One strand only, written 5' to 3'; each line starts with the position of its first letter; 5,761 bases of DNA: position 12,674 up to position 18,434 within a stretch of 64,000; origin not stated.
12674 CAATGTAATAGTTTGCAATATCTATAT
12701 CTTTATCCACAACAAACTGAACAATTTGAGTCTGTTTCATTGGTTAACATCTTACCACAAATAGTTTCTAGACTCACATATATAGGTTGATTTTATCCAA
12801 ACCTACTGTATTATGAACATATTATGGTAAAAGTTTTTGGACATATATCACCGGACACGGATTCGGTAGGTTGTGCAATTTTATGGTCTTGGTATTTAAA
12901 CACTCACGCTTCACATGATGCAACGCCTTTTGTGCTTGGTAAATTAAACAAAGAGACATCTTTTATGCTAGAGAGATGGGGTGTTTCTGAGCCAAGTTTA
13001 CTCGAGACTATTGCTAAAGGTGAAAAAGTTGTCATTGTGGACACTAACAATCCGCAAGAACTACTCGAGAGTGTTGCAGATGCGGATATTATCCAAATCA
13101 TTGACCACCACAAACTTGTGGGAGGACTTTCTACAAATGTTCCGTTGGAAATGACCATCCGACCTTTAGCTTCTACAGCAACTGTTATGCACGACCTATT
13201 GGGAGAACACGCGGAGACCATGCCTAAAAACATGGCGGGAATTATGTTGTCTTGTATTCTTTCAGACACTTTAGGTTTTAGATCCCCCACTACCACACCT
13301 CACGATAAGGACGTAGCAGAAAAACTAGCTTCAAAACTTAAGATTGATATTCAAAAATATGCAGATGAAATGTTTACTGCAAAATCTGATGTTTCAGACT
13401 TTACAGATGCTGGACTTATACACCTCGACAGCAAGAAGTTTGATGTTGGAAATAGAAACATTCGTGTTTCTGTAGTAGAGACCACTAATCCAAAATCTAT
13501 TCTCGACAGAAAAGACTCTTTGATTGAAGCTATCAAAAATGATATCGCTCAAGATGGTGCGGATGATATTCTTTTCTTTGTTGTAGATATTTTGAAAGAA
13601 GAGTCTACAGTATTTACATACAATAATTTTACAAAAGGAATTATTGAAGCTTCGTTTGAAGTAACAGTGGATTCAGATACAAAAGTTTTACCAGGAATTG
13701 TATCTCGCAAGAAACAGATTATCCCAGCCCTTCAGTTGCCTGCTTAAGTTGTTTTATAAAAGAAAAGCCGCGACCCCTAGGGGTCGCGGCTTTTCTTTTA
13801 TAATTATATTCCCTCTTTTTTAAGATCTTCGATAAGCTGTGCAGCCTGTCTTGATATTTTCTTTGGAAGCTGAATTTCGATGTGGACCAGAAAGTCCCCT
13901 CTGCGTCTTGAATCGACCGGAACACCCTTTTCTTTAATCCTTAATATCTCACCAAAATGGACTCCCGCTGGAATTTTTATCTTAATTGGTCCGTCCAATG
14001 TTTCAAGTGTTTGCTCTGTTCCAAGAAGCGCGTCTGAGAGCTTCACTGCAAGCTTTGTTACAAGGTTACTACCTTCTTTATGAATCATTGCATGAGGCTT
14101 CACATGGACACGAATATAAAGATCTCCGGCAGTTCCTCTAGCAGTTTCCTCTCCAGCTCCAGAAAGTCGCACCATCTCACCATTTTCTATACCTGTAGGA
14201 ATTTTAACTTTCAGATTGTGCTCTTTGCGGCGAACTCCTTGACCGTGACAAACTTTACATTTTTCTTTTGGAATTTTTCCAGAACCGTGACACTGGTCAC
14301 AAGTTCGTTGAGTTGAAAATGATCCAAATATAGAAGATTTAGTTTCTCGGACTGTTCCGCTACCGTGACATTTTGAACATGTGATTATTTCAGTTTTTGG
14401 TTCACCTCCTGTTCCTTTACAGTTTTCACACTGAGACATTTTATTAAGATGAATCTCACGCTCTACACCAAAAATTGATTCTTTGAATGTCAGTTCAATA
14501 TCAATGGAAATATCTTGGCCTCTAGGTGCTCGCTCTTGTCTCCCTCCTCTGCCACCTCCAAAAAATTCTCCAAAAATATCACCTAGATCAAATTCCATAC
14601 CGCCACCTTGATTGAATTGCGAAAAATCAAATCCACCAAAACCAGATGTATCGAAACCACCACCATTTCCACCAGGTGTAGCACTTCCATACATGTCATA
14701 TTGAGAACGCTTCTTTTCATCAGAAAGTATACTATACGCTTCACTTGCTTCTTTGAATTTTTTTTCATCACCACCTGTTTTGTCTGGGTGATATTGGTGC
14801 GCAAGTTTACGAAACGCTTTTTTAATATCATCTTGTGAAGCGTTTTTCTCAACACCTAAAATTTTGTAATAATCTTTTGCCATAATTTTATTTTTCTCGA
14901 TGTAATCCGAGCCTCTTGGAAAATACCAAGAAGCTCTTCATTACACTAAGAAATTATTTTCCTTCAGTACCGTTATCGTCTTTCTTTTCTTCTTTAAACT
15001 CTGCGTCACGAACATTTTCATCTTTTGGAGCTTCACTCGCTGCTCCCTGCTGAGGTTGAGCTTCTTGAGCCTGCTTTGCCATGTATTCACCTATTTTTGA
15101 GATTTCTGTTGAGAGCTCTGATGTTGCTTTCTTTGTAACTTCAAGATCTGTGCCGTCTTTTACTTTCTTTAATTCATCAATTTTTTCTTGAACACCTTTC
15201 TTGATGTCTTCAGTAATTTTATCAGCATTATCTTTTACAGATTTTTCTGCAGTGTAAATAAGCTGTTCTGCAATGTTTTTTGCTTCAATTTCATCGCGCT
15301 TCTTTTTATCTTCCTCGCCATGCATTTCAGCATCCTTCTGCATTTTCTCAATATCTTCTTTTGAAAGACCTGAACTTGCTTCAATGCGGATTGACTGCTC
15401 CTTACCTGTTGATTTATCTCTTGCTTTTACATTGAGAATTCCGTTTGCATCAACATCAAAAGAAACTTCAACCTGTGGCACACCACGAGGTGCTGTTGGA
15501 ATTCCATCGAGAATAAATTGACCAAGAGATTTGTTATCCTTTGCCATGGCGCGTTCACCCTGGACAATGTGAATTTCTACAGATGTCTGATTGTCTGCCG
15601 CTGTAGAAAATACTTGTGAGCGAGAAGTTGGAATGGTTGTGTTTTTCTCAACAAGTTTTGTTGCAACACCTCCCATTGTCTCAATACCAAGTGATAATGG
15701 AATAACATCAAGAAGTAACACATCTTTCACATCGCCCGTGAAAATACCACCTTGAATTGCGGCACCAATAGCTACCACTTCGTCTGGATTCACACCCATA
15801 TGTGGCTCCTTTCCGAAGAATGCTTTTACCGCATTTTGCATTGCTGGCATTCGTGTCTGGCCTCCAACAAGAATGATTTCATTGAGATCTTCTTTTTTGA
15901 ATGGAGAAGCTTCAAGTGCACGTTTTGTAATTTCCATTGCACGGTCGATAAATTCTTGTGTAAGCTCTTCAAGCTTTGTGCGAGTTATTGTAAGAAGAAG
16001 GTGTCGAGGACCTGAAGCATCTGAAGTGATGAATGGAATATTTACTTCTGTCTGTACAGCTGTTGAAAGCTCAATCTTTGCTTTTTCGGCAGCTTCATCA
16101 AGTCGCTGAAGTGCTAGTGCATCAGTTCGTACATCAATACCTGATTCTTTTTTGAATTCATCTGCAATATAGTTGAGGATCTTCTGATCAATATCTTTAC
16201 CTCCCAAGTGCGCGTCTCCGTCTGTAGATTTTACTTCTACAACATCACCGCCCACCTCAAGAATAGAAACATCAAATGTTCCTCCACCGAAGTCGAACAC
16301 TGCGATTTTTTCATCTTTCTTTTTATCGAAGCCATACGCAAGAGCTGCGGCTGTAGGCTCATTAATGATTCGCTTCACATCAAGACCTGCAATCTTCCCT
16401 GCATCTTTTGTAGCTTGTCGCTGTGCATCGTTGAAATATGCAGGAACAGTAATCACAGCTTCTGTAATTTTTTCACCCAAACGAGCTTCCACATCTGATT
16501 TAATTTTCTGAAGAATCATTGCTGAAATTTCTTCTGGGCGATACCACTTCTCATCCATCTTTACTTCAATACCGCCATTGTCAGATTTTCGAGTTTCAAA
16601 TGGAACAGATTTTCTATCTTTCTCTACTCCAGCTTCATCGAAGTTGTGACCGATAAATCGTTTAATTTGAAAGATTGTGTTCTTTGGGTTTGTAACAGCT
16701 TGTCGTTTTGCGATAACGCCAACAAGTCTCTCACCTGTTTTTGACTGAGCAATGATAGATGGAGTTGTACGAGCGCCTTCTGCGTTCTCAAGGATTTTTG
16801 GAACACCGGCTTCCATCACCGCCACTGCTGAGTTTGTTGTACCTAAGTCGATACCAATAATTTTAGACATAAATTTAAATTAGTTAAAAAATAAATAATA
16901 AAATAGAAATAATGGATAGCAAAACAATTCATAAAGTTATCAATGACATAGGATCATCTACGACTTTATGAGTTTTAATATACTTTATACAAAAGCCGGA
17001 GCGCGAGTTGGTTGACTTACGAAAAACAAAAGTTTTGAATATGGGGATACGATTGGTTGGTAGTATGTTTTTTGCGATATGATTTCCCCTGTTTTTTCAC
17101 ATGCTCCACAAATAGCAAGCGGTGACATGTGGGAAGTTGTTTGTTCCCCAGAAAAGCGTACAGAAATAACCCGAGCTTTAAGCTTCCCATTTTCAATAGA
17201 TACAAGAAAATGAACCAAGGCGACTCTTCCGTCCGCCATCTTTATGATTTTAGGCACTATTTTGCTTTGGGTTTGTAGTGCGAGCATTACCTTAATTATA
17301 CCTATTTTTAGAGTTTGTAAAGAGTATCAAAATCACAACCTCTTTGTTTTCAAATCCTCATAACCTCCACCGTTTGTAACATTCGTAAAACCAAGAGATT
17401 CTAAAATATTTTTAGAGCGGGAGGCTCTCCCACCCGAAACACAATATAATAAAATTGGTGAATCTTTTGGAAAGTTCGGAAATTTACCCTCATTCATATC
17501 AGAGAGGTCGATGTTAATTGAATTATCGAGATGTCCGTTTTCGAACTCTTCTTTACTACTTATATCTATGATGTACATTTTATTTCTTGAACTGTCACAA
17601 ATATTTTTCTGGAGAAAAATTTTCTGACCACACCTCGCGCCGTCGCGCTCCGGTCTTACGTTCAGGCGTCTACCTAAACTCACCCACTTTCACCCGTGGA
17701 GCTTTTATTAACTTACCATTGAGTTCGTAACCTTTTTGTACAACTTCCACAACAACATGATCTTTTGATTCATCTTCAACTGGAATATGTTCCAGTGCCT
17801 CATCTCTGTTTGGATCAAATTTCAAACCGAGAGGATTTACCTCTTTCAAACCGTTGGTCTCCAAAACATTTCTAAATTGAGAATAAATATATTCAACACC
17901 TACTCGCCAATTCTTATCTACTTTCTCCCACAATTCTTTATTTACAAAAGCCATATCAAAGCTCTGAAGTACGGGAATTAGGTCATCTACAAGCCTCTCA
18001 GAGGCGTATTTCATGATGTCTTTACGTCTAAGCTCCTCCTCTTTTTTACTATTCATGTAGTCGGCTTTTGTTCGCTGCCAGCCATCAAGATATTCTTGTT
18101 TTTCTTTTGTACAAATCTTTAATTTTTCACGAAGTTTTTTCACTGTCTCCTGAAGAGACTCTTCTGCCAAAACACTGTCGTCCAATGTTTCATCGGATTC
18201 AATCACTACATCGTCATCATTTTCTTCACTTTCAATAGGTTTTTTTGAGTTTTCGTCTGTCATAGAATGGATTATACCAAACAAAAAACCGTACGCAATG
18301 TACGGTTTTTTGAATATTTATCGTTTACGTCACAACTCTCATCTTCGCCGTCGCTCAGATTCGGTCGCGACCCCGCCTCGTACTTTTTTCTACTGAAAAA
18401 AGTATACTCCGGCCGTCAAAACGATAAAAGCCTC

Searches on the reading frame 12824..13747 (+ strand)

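Call 55: search_protein_families(library=pfam, proteins=[window:12824-13747:+], max_evalue=0.000001)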
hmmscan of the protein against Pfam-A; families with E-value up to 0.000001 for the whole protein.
window:12824-13747:+ (307 aa): 2 families
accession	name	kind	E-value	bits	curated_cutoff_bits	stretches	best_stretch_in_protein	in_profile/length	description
PF02833.19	DHHA2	-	1.8e-25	90.2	27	1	181-304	1-124/126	DHHA2 domain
PF01368.27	DHH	-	5.3e-17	62.7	28.1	1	2-145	2-125/125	DHH family, N-terminal domain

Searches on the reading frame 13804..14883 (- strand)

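Call 55: search_protein_families(library=pfam, proteins=[window:13804-14883:-], max_evalue=0.000001)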
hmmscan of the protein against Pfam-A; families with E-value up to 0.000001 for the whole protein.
window:13804-14883:- (359 aa): 3 families
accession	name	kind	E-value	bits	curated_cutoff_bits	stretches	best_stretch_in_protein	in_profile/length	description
PF01556.23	DnaJ_C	-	5.1e-41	140.7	26.6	1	125-340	1-152/152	DnaJ C terminal domain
PF00226.36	DnaJ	-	9.1e-25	87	27.8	1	4-63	1-63/63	DnaJ domain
PF00684.25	DnaJ_CXXCXGXG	-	2e-16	60.5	32.7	1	152-216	1-65/65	DnaJ central domain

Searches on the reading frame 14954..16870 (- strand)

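Call 55: search_protein_families(library=pfam, proteins=[window:14954-16870:-], max_evalue=0.000001)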
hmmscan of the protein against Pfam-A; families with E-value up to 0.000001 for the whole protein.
window:14954-16870:- (638 aa): 2 families
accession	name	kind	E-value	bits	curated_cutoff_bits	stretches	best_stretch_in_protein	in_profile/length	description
PF00012.26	HSP70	-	3.3e-247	822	20.6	1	4-597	1-597/599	Hsp70 protein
PF06723.19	MreB_Mbl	-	2.3e-18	66.5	27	1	116-371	74-316/327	MreB/Mbl protein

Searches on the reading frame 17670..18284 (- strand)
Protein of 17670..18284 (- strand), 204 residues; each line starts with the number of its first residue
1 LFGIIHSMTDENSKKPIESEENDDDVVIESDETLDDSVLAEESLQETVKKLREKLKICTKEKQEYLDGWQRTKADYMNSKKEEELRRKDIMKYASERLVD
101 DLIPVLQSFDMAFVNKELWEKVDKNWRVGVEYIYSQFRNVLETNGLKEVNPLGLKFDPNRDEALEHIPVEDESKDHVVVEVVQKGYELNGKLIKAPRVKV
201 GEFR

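Call 55: search_protein_families(library=pfam, proteins=[window:17670-18284:-], max_evalue=0.000001)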
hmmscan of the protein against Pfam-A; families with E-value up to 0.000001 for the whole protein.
window:17670-18284:- (204 aa): 1 family
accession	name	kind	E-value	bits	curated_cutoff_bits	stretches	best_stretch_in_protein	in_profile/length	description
PF01025.24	GrpE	-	6.9e-35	120.6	25.8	1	41-201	6-164/165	GrpE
